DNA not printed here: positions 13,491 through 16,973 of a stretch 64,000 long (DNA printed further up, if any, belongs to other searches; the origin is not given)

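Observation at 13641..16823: Two tandem Liv-type substrate-binding domains fused in one chain to a LivH-type permease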

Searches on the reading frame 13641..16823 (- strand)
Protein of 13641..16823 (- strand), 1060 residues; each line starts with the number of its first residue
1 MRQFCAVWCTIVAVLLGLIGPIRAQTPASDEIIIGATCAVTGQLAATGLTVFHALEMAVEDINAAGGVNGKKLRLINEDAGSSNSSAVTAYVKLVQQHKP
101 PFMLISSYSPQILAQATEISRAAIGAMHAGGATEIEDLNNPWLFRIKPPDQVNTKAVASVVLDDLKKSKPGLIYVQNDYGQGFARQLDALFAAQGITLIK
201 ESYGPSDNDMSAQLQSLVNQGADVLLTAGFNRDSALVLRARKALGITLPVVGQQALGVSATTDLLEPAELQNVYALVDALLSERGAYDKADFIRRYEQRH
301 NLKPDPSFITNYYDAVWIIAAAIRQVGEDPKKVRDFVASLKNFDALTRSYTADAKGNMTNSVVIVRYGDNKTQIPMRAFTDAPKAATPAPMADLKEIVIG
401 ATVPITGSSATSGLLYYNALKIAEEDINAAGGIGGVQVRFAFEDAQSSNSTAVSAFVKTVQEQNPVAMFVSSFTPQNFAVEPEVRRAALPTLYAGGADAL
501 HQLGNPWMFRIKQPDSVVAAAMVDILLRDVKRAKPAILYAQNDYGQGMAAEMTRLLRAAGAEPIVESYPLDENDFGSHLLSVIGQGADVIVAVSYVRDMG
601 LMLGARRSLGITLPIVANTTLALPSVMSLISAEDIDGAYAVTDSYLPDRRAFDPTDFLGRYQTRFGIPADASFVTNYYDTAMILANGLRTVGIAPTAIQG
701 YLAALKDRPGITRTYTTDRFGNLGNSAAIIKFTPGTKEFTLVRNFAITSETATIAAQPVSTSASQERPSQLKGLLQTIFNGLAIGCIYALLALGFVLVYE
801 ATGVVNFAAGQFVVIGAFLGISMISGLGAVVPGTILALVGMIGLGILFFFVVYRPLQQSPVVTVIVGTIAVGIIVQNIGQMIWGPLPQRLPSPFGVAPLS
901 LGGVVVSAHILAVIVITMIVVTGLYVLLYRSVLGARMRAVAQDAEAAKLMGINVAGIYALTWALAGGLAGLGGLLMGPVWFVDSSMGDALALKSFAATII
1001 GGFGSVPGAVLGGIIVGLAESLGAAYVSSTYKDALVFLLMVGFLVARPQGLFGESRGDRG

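Call 5: search_protein_families(library=pfam, proteins=[window:13641-16823:-], max_evalue=0.001)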
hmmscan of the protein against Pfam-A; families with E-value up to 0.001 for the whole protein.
window:13641-16823:- (1060 aa): 4 families
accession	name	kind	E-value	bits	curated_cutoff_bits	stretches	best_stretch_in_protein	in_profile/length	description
PF13458.12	Peripla_BP_6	-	2.6e-85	287.6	31.7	2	396-707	1-310/343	Periplasmic binding protein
PF02653.21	BPD_transp_2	-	3.5e-38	131.7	26.8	1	778-1043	2-268/269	Branched-chain amino acid transport system / permease component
PF01094.35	ANF_receptor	-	1.7e-31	110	25.4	2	53-337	4-313/353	Receptor family ligand binding region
PF13433.12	Peripla_BP_5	-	5.8e-15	55.7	27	1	34-347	3-315/363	Periplasmic binding protein domain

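Call 6: search_protein_families(library=ncbifam, proteins=[window:13641-16823:-], max_evalue=0.001)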
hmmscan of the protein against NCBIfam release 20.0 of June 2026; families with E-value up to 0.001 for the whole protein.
window:13641-16823:- (1060 aa): 10 families
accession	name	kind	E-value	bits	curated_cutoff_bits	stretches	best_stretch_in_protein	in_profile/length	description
NF008011.0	PRK10740.1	equivalog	3.8e-35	122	379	1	770-1054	4-302/308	high-affinity branched-chain amino acid ABC transporter permease LivH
NF011933.0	PRK15404.1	subfamily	7.9e-35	120.6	477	2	21-360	16-352/370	high-affinity branched-chain amino acid ABC transporter substrate-binding protein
TIGR03409.1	urea_trans_UrtB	equivalog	2.5e-34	119.3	250.3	1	776-1053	2-287/291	urea ABC transporter permease subunit UrtB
TIGR03622.1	urea_t_UrtB_arc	equivalog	6.9e-22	78.1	374.25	1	788-1044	14-267/284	urea ABC transporter, permease protein UrtB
TIGR03669.1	urea_ABC_arch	equivalog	2.5e-20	72.8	494.8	2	406-666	10-267/375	urea ABC transporter substrate-binding protein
TIGR03407.1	urea_ABC_UrtA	exception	1.1e-14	54.1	492.75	1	33-98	2-67/361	urea ABC transporter substrate-binding protein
NF007014.0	PRK09478.1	equivalog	3.4e-05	23.3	386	1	903-1016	175-296/336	galactose/methyl galactoside ABC transporter permease MglC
TIGR03408.1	urea_trans_UrtC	equivalog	3.5e-05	23.7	296.2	1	908-1053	166-312/313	urea ABC transporter permease subunit UrtC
NF040906.3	GguB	equivalog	4.3e-05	22.9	450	1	911-1019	224-340/375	multiple monosaccharide ABC transporter permease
NF008630.0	PRK11618.1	equivalog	0.00083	18.7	363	1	910-1022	163-282/331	galactofuranose ABC transporter, permease protein YjfF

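Call 8: find_homologous_proteins(query=window:13641-16823:-, max_evalue=1e-10)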
Query window:13641-16823:- (1060 aa): 25 proteins with E <= 1e-10 among 8000 candidates.
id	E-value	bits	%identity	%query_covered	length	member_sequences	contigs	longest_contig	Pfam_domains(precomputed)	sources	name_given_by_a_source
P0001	0.0e+0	2301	100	100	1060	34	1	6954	PF01094.35,PF02653.22,PF13433.13,PF13458.13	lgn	-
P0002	0.0e+0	1975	85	100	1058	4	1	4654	PF01094.35,PF02653.22,PF13433.13,PF13458.13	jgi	jgi:branched-chain amino acid transport system permease protein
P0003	0.0e+0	1919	83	100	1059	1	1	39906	PF01094.35,PF02653.22,PF13433.13,PF13458.13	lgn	-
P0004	0.0e+0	1913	85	97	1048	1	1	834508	PF01094.35,PF02653.22,PF13433.13,PF13458.13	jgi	-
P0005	0.0e+0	1865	82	98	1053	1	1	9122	PF01094.35,PF02653.22,PF13433.13,PF13458.13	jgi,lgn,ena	jgi:branched-chain amino acid transport system permease protein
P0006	0.0e+0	1847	79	99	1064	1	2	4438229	PF01094.35,PF02653.22,PF13433.13,PF13458.13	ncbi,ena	-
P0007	0.0e+0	1846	80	98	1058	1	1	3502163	PF01094.35,PF02653.22,PF13433.13,PF13458.13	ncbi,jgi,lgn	jgi:branched-chain amino acid transport system permease protein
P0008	0.0e+0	1840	80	97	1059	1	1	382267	PF01094.35,PF02653.22,PF13433.13,PF13458.13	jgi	jgi:branched-chain amino acid transport system permease protein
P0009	0.0e+0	1828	81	97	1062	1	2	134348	PF01094.35,PF02653.22,PF13433.13,PF13458.13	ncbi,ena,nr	ncbi:MAG: hypothetical protein EXR11_05045 [Rhodospirillaceae bacterium]|nr:hypothetical protein [Rh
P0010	0.0e+0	1799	77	99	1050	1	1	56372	PF01094.35,PF02653.22,PF13433.13,PF13458.13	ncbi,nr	ncbi:MAG: ABC transporter substrate-binding protein [Rhodospirillaceae bacterium]|nr:ABC transporter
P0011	0.0e+0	1529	66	100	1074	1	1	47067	PF01094.35,PF02653.22,PF13433.13,PF13458.13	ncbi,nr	ncbi:MAG: ABC transporter substrate-binding protein [Rhodospirillaceae bacterium]|nr:ABC transporter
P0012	0.0e+0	1434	63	97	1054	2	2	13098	PF01094.35,PF02653.22,PF13433.13,PF13458.13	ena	-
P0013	0.0e+0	1173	60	64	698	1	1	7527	PF01094.35,PF02653.22,PF13433.13,PF13458.13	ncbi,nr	ncbi:MAG: ABC transporter substrate-binding protein [Rhodospirillaceae bacterium]|nr:ABC transporter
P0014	3.6e-289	980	66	63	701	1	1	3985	PF01094.35,PF02653.22,PF13433.13,PF13458.13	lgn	-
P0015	2.7e-279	947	63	65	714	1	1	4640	PF01094.35,PF02653.22,PF13433.13,PF13458.13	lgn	-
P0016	4.1e-275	934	65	63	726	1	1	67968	PF01094.35,PF02653.22,PF13433.13,PF13458.13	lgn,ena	-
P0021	2.3e-262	891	61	63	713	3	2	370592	PF01094.35,PF02653.22,PF13433.13,PF13458.13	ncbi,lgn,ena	ncbi:MAG: ABC transporter substrate-binding protein [Rhodospirillaceae bacterium]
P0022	6.6e-234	797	51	62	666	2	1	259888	PF01094.35,PF02653.22,PF13458.13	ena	-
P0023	7.1e-233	794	54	66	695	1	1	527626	PF01094.35,PF02653.22,PF13433.13,PF13458.13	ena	-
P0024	2.0e-219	749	53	65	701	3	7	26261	PF01094.35,PF02653.22,PF13433.13,PF13458.13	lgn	-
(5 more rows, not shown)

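Call 20: search_solved_structures(query=window:13641-16823:-, max_evalue=0.00001)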
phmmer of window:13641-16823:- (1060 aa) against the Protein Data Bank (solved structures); distinct sequences matched with E-value up to 0.00001: 19.
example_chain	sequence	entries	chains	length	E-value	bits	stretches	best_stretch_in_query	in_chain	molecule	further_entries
4gnr_A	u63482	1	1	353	1.5e-22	82.6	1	32-371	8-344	ABC transporter substrate-binding protein-branched chain amino acid transport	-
4obb_A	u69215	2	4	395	1.3e-15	59.5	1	391-648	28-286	Amino acid/amide ABC transporter substrate-binding protein, HAAT family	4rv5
4nqr_A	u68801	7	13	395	1.8e-15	59.1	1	391-648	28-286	Amino acid/amide ABC transporter substrate-binding protein, HAAT family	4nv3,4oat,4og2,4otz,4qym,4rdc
2lbp_A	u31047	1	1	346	6e-15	57.4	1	30-338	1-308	LEUCINE-BINDING PROTEIN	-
4n0q_A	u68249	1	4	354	6.7e-15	57.2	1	31-329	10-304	Leu/Ile/Val-binding protein homolog 3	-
3hut_A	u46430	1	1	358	3.9e-14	54.7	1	32-369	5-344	putative branched-chain amino acid ABC transporter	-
1usg_A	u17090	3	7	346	2.4e-13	52.1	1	30-338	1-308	LEUCINE-SPECIFIC BINDING PROTEIN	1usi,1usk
3ip5_A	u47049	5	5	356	2.9e-13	51.8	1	32-256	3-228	ABC transporter, substrate binding protein (Amino acid)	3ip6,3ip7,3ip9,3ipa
3ipc_A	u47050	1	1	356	7.8e-13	50.4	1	32-256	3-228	ABC transporter, substrate binding protein (Amino acid)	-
1z15_A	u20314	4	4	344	9.3e-13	50.1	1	32-358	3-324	Leu/Ile/Val-binding protein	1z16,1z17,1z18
4mlc_A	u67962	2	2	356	1.9e-12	49.1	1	24-365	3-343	Extracellular ligand-binding receptor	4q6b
2liv_A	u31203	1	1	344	3.4e-12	48.2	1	32-358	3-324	LEUCINE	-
4mpt_A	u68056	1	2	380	1.8e-11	45.8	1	28-355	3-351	Putative leu/ile/val-binding protein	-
4q6w_A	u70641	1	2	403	2.2e-11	45.6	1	25-355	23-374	Putative leu/ile/val-binding protein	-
8z0g_A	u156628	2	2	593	1.9e-10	42.5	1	40-358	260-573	Leu/Ile/Val-binding protein,Leu/Ile/Val-binding protein,mNeonGreen | NeIle,Leu/Ile/Val-binding protein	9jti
3td9_A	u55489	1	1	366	2.1e-10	42.3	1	396-692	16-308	Branched chain amino acid ABC transporter, periplasmic amino acid-binding protein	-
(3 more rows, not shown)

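Call 26: find_related_loci(query=A1, collection=genome_contigs, flank=10000)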
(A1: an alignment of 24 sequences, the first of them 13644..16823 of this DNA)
Query A1 (1060 aa) in genome_contigs; peptide patterns used: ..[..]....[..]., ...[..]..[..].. (x = any residue, [..] = any of these).
600 stretches matched a pattern (row limit reached: there are more); 549 encode a relative of the query (tblastn E <= 1e-3); the best 80 are kept; 80 distinct loci.
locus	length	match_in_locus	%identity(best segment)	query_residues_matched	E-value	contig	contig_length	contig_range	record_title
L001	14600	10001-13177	80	1-1060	0e+0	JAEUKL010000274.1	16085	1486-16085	MAG: Rhodospirillaceae bacterium isolate new MAG-94 k141_1013448, whole genome shotgun sequence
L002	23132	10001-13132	77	12-1054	0e+0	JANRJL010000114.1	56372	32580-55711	MAG: Rhodospirillaceae bacterium isolate bins.465 k141_1396201, whole genome shotgun sequence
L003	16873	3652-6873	66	1-1060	0e+0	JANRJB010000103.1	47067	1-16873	MAG: Rhodospirillaceae bacterium isolate bins.12 k141_5175394, whole genome shotgun sequence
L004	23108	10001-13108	81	28-1060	0e+0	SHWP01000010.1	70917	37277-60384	MAG: Rhodospirillaceae bacterium isolate Baikal-deep-G69 BACOMB-C1283, whole genome shotgun sequence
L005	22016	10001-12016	63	25-1059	0e+0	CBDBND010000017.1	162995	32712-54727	MAG: Rhodospirillaceae bacterium isolate b55fd1ce-de5f-49db-9ad1-46d69e25669b genome assembly, contig: contig_17, whole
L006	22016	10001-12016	63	25-1059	0e+0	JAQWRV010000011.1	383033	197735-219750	MAG: Rhodospirillaceae bacterium isolate cluster2_bin.43 k141_395810, whole genome shotgun sequence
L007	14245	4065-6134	52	8-1060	0e+0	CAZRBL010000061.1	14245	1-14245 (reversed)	MAG TPA_asm: uncultured Rhodospirillales bacterium isolate SRP141376_co5_419 genome assembly, contig: NODE_10506_length_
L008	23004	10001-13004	47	12-1060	0e+0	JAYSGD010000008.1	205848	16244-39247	MAG: Microvirga sp. isolate ZZ2_ZZA25_bin.47 NODE_83_length_205848_cov_21.825028, whole genome shotgun sequence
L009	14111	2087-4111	48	20-1059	0e+0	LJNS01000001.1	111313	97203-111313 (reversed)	MAG: Gammaproteobacteria bacterium SG8_30 WOR_8-12_35, whole genome shotgun sequence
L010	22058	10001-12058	46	11-1060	7e-180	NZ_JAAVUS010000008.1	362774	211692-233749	Bradyrhizobium sp. dw_78 8, whole genome shotgun sequence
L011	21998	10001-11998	46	32-1060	2e-174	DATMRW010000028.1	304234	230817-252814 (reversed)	MAG TPA_asm: Xanthobacteraceae bacterium isolate SMAG_U12966 k141_108770, whole genome shotgun sequence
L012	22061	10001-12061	46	9-1060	4e-174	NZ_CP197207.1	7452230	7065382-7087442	Bradyrhizobium sp. PUT101 chromosome, complete genome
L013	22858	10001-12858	48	32-1060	3e-174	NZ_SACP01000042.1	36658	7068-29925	Methylobacterium oryzihabitans strain TER-1 NODE_42_length_36658_cov_48, whole genome shotgun sequence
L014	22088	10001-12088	46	24-1060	1e-172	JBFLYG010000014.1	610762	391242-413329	MAG: Pseudomonadota bacterium isolate MAG079 MAG079_14, whole genome shotgun sequence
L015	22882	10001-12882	47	28-1060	2e-171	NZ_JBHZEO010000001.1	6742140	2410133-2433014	Methylobacterium carpenticola strain ID0610 contig_1, whole genome shotgun sequence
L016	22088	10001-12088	46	20-1060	2e-171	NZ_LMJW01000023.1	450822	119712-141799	Bosea sp. Root483D1 contig_9, whole genome shotgun sequence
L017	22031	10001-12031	46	12-1060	3e-169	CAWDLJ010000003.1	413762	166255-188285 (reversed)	MAG: uncultured beta proteobacterium isolate MFD04540.bin.1.139 genome assembly, contig: contig_4822, whole genome shotg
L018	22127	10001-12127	42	10-1060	6e-166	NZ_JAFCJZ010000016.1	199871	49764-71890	Bradyrhizobium iriomotense strain SZCCT0346 NODE_16, whole genome shotgun sequence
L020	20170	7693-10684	47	32-1060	0e+0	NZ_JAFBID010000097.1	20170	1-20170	Microvirga arabica strain SV2184P NODE_97_length_20170_cov_24.069626, whole genome shotgun sequence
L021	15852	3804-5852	45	13-1060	5e-170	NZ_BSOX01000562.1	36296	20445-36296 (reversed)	Bradyrhizobium liaoningense strain NBRC 100396 sequence562, whole genome shotgun sequence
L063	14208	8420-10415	55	28-1060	5e-171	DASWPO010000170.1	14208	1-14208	MAG TPA_asm: Bordetella sp. isolate SMAG_U3469 k141_485634, whole genome shotgun sequence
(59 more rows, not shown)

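Call 30: search_protein_representatives(protein=window:13641-16823:-)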
Query: 1060 residues. Proteins with E-value up to 0.001 (for the whole library): 47461; up to 1e-10: 17518; up to 1e-30: 1360. The best 150 are listed.
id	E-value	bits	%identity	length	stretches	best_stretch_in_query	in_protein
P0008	0.0e+00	1839.5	79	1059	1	13-1060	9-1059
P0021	7.3e-263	891.3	61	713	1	396-1059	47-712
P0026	2.0e-190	651.5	48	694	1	395-1059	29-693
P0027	4.7e-142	491.4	98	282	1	110-342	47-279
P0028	1.6e-95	337.3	33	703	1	392-1059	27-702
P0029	7.8e-89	315.2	45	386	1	393-744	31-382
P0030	3.8e-86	306.3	33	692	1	377-1060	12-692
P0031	3.2e-83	296.6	41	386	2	139-365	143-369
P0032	4.1e-83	296.3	54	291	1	773-1060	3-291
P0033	6.3e-83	295.7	41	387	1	13-370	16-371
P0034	1.7e-77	277.7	64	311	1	396-596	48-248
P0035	6.4e-77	275.8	40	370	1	25-368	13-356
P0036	3.0e-76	273.6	40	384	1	22-368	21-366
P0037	3.7e-75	270.0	31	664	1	405-1058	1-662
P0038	3.9e-74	266.6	49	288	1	776-1055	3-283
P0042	3.8e-62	226.9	33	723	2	771-1054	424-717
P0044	4.1e-61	223.5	53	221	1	844-1060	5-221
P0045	4.6e-61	223.3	29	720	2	628-1054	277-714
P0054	2.0e-54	201.3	28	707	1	397-1056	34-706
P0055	4.9e-54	200.0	34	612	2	773-1056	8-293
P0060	1.7e-52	194.9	29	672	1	389-1058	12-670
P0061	2.3e-52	194.5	31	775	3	892-1055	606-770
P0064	4.0e-52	193.7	30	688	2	503-1056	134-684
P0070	1.0e-50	189.1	35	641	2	778-1054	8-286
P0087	9.7e-49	182.5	29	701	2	655-1054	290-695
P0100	1.2e-47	178.9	29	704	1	385-1051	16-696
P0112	8.5e-47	176.1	31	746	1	388-1057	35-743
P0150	1.7e-44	168.5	39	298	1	775-1060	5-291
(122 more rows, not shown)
